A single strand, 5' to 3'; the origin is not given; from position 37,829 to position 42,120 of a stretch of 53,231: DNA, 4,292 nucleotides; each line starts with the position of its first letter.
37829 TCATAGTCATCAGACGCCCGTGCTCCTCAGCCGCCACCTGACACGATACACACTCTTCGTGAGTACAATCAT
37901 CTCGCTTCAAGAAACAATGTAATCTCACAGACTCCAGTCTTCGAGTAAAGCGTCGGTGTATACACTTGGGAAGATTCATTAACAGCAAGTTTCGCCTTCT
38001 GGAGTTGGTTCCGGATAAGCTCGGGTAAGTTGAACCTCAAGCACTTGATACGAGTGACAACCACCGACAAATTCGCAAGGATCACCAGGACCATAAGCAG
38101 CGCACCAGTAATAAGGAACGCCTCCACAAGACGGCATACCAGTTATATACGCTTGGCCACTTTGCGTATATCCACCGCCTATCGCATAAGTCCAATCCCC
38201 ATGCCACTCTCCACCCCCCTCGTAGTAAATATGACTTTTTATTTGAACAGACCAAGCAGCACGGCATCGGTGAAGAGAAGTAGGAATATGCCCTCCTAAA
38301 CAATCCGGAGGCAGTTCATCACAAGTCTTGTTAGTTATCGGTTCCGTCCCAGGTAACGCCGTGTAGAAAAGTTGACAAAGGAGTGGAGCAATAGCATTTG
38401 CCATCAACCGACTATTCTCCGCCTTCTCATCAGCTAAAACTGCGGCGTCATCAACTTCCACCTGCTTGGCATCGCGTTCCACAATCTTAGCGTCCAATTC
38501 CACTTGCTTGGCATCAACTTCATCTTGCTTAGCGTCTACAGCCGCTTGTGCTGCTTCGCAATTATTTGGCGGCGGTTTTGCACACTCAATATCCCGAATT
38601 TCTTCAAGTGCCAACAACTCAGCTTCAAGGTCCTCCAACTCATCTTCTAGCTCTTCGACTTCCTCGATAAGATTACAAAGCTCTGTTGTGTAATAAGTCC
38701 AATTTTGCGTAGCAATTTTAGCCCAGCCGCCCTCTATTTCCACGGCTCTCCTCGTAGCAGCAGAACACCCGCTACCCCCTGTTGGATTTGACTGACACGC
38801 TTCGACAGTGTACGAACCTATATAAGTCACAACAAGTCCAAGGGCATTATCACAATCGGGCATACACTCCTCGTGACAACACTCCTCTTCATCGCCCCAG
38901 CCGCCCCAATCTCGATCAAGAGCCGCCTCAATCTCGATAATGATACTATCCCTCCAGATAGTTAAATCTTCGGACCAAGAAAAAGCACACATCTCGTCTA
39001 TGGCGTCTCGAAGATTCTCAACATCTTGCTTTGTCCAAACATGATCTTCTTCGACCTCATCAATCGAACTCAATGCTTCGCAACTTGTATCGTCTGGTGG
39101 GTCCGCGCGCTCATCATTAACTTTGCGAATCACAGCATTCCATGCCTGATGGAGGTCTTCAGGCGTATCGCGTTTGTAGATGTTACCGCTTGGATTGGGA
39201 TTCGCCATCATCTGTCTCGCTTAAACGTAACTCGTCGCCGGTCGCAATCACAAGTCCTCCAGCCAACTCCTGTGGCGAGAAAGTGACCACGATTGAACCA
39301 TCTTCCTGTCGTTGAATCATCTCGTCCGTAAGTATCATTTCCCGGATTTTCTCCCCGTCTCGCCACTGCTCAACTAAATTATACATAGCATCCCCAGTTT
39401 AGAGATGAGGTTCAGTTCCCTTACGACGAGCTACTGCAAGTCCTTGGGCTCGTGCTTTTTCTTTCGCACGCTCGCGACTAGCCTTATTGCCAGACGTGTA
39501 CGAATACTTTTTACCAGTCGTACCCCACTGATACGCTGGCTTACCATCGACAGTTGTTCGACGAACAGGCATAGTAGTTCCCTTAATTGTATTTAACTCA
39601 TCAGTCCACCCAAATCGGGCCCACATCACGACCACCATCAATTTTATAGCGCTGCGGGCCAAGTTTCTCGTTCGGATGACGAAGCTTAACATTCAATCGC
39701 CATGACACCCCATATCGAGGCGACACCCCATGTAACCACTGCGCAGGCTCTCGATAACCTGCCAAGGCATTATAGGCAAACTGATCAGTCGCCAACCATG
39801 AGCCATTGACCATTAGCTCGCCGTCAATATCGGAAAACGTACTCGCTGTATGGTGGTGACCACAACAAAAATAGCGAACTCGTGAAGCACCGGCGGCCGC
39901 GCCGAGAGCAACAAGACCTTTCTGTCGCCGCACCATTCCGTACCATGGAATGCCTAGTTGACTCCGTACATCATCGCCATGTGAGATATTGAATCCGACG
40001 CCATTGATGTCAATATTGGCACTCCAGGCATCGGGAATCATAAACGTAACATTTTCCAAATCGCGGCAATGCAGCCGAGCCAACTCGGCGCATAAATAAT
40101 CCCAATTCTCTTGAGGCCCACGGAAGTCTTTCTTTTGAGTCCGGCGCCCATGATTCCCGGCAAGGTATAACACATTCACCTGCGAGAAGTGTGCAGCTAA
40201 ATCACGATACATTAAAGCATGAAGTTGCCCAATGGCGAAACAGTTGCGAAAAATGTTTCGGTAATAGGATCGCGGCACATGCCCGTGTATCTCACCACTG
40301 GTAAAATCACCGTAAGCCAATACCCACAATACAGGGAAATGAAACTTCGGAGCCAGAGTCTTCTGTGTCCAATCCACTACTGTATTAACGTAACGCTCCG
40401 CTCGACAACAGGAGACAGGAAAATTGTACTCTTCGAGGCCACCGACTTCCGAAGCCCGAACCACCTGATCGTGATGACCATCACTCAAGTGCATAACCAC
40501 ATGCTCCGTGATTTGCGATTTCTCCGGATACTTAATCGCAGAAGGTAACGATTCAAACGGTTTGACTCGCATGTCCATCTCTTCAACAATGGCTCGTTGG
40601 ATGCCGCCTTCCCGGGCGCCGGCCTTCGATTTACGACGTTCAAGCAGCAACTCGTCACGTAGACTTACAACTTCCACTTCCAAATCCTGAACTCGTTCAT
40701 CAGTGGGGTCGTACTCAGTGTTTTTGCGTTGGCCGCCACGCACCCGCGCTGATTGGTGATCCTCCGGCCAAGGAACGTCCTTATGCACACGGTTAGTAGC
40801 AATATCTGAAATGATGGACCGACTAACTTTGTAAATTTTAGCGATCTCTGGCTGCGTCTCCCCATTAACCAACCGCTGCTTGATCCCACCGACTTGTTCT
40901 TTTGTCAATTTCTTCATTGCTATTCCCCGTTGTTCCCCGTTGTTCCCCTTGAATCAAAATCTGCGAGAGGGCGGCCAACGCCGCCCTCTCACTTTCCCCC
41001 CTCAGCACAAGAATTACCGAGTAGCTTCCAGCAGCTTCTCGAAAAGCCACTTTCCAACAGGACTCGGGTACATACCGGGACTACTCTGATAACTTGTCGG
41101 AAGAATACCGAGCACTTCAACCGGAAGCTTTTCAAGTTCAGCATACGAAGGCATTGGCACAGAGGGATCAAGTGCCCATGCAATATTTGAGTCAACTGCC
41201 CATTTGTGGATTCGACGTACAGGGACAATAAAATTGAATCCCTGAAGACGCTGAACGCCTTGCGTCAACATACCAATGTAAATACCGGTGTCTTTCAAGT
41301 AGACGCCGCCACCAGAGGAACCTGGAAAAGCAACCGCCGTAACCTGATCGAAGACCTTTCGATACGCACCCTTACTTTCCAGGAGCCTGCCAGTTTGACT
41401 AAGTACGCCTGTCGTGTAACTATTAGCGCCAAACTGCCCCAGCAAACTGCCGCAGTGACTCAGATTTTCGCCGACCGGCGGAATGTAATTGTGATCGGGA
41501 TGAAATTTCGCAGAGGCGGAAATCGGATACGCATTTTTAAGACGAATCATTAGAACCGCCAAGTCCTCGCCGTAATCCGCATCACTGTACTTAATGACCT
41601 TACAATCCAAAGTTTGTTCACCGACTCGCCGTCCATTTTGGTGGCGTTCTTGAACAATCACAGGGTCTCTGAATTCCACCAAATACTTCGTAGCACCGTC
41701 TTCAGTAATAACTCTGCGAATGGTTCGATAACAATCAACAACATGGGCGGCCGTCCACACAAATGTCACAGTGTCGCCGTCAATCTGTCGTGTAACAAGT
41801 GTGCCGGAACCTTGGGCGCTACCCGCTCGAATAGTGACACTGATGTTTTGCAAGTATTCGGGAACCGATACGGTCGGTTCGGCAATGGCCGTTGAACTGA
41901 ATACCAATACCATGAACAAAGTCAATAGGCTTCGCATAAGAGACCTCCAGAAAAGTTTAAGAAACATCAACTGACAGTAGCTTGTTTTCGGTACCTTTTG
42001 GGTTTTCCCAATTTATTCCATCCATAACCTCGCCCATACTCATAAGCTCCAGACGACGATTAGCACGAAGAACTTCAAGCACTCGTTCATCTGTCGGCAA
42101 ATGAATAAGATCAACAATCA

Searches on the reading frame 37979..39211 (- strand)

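Call 6: search_protein_families(library=pfam, proteins=[window:37979-39211:-], max_evalue=0.01)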
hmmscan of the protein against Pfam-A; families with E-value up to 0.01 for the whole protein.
window:37979-39211:- (410 aa): 0 families

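Call 7: search_protein_families(library=phrogs, proteins=[window:37979-39211:-], max_evalue=0.01)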
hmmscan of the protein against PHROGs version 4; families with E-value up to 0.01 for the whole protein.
window:37979-39211:- (410 aa): 2 families
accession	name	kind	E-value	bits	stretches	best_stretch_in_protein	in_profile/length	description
phrog_34082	-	tail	0.00063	19.6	1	215-263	171-219/579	tail length tape measure protein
phrog_19457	-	unknown function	0.0075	17.2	0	176-286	5-117/182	-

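Call 28: search_protein_families(library=ncbifam, proteins=[window:37979-39211:-], max_evalue=0.01)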
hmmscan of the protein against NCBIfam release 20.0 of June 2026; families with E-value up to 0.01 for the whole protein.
window:37979-39211:- (410 aa): 0 families

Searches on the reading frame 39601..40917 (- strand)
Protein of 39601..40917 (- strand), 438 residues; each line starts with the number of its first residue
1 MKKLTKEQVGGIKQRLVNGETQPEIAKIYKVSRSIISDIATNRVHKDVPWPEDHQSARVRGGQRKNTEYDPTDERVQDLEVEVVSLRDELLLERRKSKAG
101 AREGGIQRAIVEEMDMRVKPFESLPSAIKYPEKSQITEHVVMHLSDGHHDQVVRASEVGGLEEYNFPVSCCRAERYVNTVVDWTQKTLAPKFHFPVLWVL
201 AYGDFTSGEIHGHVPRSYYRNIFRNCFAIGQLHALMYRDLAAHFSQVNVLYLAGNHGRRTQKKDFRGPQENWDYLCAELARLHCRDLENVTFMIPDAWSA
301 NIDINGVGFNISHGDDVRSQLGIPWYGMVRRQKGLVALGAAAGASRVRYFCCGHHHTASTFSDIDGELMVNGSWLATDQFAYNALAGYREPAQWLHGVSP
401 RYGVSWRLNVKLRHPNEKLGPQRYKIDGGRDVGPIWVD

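Call 6: search_protein_families(library=pfam, proteins=[window:39601-40917:-], max_evalue=0.01)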
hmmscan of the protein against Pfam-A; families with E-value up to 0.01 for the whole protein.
window:39601-40917:- (438 aa): 1 family
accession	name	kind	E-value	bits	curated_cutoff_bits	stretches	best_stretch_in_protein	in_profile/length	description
PF12850.12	Metallophos_2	-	0.0048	17.4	27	0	298-371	73-131/154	Calcineurin-like phosphoesterase superfamily domain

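Call 7: search_protein_families(library=phrogs, proteins=[window:39601-40917:-], max_evalue=0.01)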
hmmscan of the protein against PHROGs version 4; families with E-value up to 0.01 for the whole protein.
window:39601-40917:- (438 aa): 6 families
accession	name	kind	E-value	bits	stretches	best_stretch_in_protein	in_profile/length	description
phrog_284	-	DNA, RNA and nucleotide metabolism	1.2e-28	101.1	1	63-401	50-383/398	exonuclease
phrog_704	-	DNA, RNA and nucleotide metabolism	2.6e-06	27.8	1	2-186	2-182/390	DNA repair exonuclease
phrog_59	-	DNA, RNA and nucleotide metabolism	0.0027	18.1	1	13-63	245-284/423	HNH endonuclease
phrog_517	-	DNA, RNA and nucleotide metabolism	0.0037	19.1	1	2-39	84-121/128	HTH DNA binding protein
phrog_125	-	DNA, RNA and nucleotide metabolism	0.0043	17.6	1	2-67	161-226/254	DNA invertase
phrog_5536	-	unknown function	0.0086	16.9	0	2-45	4-44/172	-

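Call 48: find_related_loci(query=A3, collection=viral_contigs, flank=10000)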
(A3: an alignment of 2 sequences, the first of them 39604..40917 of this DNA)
Query A3 (438 aa) in viral_contigs; peptide patterns used: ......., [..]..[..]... (x = any residue, [..] = any of these).
68 stretches matched a pattern; 52 encode a relative of the query (tblastn E <= 1e-3); 51 distinct loci.
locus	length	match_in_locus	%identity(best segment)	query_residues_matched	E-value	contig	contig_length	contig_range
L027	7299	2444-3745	85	3-436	0e+0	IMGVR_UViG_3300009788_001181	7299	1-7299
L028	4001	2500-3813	79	1-438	0e+0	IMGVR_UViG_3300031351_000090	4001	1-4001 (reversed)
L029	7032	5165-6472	79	3-438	0e+0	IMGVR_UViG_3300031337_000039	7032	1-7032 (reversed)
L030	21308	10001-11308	79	3-438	0e+0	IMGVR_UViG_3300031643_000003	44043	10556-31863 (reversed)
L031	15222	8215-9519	77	3-437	0e+0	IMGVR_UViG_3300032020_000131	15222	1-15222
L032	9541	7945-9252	69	1-435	0e+0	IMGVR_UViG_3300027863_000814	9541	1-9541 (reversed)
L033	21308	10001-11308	69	1-435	0e+0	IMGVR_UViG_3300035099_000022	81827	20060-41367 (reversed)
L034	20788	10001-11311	72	1-435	0e+0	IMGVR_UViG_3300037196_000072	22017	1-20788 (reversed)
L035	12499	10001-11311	72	1-435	0e+0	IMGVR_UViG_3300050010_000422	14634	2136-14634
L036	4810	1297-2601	72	3-435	0e+0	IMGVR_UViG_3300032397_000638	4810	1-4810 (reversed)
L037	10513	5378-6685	69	2-435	0e+0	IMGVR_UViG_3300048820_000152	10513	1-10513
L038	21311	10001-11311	68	1-435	0e+0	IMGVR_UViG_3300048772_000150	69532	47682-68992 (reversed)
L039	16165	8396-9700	72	3-435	0e+0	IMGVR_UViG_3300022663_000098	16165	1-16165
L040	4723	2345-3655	71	1-435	0e+0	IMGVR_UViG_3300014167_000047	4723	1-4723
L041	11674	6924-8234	71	1-435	0e+0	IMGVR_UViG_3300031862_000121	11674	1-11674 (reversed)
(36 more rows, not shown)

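Call 61: search_dna_similar(query=window:39604-40917:-, collection=phages, mode=protein, max_rows=25)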
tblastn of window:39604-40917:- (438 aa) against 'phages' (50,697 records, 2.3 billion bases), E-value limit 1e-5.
Records with a match: 69; places in all: 69; records where one place covers at least 80% of the query: 4.
Best place of each record, by identity: <60% 69.
By first word of the organism name: Phocaeicola 23; Parabacteroides 15; Bacteroides 13; Bacillus 7; Clostridioides 4; Clostridium 2; Caudoviricetes 1; Streptomyces 1; Peptoclostridium 1; OM05-12 1; and 1 more.
By host as written in the record: Parabacteroides merdae DA116 6; Phocaeicola dorei DA26 5; Phocaeicola massiliensis DA127 4; Clostridioides difficile 3; Phocaeicola vulgatus DA741 3; Phocaeicola vulgatus DA283 3; Phocaeicola vulgatus DA57 3; Parabacteroides merdae DA708 3; and 28 more.
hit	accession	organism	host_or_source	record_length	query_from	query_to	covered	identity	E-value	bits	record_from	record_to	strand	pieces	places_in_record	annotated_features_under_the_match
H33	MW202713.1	Caudoviricetes sp.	Manatee Spring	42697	54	415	83%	25.2%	5e-19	96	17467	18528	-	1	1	archeal DNA polymerase iI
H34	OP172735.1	Bacteroides phage BU730P1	Bacteroides uniformis DA730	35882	42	410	84%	23.9%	2e-10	69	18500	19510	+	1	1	hypothetical protein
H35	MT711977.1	Streptomyces phage Dagobah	Streptomyces coelicolor M600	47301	105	413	71%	28.1%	7e-18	92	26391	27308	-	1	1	putative DNA repair nuclease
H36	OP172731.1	Bacteroides phage BU183P1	Bacteroides uniformis DA183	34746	42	410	84%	23.1%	1e-10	70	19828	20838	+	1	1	hypothetical protein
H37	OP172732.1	Bacteroides phage BU183P2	Bacteroides uniformis DA183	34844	42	410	84%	23.1%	1e-10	70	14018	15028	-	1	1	hypothetical protein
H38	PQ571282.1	Bacteroides phage BU2-2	Bacteroides uniformis BG2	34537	63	410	79%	23.4%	2e-10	69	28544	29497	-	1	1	exonuclease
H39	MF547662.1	Clostridioides phage LIBA6276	Clostridioides difficile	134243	53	388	77%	22.8%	5e-13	77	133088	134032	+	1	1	calcineurin-like phosphoesterase superfamily domain protein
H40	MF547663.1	Clostridioides phage LIBA2945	Clostridioides difficile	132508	53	388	77%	22.5%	5e-14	81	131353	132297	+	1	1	calcineurin-like phosphoesterase superfamily domain protein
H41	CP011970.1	Peptoclostridium phage phiCDIF1296T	Peptoclostridium difficile strain ...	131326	53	383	76%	22.0%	3e-12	75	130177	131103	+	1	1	hypothetical protein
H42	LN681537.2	Clostridium phage phiCD211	Clostridium difficile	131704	53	383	76%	22.0%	3e-12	75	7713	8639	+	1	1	Exonuclease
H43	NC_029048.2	Clostridium phage phiCD211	Clostridium difficile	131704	53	383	76%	22.0%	3e-12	75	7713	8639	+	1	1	exonuclease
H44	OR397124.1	Clostridioides phage AR1086-1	Clostridioides difficile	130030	53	383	76%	21.4%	5e-12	74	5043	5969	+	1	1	hypothetical protein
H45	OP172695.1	Phocaeicola phage BM127P2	Phocaeicola massiliensis DA127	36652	145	410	61%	25.9%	1e-8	64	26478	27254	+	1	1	hypothetical protein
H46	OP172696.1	Phocaeicola phage BM127P3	Phocaeicola massiliensis DA127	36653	145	410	61%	25.9%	1e-8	64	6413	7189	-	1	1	hypothetical protein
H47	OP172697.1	Phocaeicola phage BM127P4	Phocaeicola massiliensis DA127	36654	145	410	61%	25.9%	1e-8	64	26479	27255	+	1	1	hypothetical protein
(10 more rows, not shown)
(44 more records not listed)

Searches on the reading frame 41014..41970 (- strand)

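Call 33: search_protein_families(library=phrogs, proteins=[window:41014-41970:-], max_evalue=0.0001)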
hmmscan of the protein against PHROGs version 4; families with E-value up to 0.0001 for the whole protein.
window:41014-41970:- (318 aa): 2 families
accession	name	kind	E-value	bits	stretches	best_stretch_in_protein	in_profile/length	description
phrog_9683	-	other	5.5e-07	30.3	1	188-257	138-220/233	protease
phrog_11383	-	unknown function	5e-06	27.2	1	49-255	182-349/462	-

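Call 77: search_protein_families(library=pfam, proteins=[window:41014-41970:-], max_evalue=0.001)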
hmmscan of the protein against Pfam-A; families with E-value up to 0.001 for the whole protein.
window:41014-41970:- (318 aa): 1 family
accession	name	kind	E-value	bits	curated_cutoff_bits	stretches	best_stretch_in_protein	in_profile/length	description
PF13365.12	Trypsin_2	-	6.2e-07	30.7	27.6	1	54-234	1-144/144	Trypsin-like peptidase domain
